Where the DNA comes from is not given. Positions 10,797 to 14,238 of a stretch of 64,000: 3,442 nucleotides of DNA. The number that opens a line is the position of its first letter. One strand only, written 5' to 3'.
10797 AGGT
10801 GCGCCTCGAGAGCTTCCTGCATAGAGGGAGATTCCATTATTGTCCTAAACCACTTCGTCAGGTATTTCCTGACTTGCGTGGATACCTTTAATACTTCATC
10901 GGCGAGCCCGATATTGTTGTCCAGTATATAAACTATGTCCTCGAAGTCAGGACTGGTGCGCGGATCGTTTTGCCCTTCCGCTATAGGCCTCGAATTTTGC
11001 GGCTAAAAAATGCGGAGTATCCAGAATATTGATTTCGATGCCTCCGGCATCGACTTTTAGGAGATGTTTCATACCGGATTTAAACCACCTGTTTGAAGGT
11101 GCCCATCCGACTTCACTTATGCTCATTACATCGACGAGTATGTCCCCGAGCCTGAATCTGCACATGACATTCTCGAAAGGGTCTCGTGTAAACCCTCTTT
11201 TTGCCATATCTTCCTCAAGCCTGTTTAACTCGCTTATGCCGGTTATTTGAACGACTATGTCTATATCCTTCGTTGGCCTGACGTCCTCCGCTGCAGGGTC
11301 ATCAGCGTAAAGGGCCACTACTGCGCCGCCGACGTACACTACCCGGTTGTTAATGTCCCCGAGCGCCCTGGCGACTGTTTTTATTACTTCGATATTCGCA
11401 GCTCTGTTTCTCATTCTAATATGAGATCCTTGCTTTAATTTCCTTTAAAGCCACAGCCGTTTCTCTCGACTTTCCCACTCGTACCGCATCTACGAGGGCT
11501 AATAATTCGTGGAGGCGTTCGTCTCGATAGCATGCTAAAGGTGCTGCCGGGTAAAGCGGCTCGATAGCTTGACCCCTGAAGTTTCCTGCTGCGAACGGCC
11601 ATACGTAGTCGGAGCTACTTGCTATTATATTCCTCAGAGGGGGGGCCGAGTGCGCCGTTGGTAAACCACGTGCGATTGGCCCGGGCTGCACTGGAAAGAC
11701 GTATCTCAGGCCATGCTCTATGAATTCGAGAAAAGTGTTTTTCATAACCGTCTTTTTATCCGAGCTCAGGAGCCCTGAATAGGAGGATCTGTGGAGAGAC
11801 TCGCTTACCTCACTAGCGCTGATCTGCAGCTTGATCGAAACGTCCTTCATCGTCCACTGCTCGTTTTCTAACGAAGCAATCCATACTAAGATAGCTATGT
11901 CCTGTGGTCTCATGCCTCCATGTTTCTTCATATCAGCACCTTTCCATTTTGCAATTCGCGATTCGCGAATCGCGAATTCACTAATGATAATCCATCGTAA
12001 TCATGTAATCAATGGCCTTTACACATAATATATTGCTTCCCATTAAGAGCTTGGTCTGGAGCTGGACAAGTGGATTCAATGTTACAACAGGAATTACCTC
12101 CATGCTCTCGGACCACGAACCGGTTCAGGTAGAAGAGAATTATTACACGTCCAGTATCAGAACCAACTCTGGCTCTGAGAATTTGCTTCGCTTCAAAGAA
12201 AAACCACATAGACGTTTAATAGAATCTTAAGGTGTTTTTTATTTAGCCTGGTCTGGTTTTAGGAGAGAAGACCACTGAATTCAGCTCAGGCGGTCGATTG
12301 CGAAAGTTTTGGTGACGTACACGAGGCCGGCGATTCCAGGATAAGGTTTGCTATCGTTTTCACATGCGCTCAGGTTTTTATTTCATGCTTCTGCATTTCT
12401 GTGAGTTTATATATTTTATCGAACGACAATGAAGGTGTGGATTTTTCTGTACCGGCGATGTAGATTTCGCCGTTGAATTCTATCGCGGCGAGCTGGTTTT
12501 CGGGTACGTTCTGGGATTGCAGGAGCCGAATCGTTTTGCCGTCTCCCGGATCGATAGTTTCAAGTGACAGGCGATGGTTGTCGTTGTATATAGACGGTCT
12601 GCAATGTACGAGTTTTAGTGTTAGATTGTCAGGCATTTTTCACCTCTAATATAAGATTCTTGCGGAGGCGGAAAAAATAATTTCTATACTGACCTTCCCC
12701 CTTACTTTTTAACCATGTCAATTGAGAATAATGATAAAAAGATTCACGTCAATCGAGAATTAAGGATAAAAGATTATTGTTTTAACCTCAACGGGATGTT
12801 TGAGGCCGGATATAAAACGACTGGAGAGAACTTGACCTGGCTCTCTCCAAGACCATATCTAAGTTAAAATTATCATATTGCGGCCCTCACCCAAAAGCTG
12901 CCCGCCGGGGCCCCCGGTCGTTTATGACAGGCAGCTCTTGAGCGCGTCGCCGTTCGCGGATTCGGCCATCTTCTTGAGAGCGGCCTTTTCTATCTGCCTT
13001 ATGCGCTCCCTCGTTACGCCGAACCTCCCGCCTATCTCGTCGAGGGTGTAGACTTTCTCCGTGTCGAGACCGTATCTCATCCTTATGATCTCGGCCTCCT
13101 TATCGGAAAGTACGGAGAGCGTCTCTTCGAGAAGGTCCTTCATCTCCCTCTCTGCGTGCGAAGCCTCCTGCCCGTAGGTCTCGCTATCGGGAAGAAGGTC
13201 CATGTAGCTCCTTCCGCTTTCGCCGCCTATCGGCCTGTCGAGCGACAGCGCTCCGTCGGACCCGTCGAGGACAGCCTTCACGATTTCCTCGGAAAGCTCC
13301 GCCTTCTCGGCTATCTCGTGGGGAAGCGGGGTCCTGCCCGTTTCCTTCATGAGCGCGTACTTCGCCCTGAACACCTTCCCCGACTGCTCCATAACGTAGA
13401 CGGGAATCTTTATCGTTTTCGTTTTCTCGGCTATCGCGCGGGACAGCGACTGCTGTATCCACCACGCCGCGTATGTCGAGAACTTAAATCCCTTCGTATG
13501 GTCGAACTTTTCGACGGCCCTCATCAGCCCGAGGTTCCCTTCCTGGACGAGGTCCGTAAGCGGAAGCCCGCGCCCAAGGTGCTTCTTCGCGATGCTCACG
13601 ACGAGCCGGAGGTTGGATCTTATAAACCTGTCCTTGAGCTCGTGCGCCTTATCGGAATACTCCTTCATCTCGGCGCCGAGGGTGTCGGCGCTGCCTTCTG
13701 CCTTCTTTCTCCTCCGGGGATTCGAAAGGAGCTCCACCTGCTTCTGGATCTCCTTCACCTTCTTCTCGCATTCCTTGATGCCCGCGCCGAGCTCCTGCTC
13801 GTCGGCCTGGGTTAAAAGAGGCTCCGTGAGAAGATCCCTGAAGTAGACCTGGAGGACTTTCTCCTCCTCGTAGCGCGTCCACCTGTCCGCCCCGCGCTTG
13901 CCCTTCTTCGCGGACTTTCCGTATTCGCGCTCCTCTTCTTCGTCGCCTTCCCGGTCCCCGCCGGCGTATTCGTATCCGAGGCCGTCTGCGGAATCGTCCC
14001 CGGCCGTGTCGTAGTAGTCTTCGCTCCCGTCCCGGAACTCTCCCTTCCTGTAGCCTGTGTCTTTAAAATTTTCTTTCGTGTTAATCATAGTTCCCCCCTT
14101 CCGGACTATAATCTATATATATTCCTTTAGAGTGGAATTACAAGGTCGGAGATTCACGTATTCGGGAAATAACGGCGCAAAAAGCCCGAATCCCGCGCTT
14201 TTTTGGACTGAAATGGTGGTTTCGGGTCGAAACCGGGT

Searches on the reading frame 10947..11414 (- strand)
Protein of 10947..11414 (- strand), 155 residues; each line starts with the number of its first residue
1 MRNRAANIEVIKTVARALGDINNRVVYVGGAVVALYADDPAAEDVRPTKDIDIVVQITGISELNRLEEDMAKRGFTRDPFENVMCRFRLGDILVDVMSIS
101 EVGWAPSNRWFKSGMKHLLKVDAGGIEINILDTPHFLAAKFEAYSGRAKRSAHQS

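Call 57: search_protein_families(library=pfam, proteins=[window:10947-11414:-], max_evalue=0.001)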
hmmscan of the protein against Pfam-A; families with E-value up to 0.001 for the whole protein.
window:10947-11414:- (155 aa): 0 families

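Call 58: search_protein_families(library=padloc, proteins=[window:10947-11414:-], max_evalue=0.001)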
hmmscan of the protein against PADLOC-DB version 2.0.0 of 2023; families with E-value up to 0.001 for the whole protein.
window:10947-11414:- (155 aa): 1 family
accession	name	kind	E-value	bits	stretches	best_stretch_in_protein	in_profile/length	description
PDLC04516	PDC-M21B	-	3.8e-39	132.8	1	4-152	5-156/234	-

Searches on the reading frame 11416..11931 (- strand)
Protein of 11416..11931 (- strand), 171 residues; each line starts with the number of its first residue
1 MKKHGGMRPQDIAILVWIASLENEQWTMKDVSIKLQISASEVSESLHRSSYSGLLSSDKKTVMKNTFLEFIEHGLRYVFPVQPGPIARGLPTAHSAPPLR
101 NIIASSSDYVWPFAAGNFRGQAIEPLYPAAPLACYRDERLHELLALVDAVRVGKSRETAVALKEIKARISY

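Call 57: search_protein_families(library=pfam, proteins=[window:11416-11931:-], max_evalue=0.001)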
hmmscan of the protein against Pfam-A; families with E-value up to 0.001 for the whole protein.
window:11416-11931:- (171 aa): 0 families

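Call 58: search_protein_families(library=padloc, proteins=[window:11416-11931:-], max_evalue=0.001)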
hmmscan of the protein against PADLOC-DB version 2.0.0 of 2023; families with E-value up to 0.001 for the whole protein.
window:11416-11931:- (171 aa): 1 family
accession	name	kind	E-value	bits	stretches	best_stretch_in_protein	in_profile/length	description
PDLC04515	PDC-M21A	-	3e-48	162.2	1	22-169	49-202/205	-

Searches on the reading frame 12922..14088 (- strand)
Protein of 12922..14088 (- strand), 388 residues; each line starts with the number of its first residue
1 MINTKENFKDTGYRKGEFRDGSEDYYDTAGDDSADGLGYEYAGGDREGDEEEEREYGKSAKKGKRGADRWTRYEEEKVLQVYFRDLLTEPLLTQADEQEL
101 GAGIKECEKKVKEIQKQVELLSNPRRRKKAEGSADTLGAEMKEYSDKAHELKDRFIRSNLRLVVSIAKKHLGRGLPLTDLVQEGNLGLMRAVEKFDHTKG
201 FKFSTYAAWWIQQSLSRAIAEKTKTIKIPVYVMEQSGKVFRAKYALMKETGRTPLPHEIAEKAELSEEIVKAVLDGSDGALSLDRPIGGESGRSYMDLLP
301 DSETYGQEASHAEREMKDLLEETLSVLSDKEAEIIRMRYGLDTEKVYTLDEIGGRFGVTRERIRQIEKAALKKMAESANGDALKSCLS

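Call 57: search_protein_families(library=pfam, proteins=[window:12922-14088:-], max_evalue=0.001)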
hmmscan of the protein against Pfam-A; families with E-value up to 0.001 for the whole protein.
window:12922-14088:- (388 aa): 3 families
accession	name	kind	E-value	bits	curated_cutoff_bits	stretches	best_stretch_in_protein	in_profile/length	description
PF04542.20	Sigma70_r2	-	8.1e-21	74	24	1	155-223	1-69/71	Sigma-70 region 2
PF04545.22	Sigma70_r4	-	2.9e-16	59.1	24.1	1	324-374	2-48/50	Sigma-70, region 4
PF04539.22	Sigma70_r3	-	1.4e-14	54.4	25.3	1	234-308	1-75/78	Sigma-70 region 3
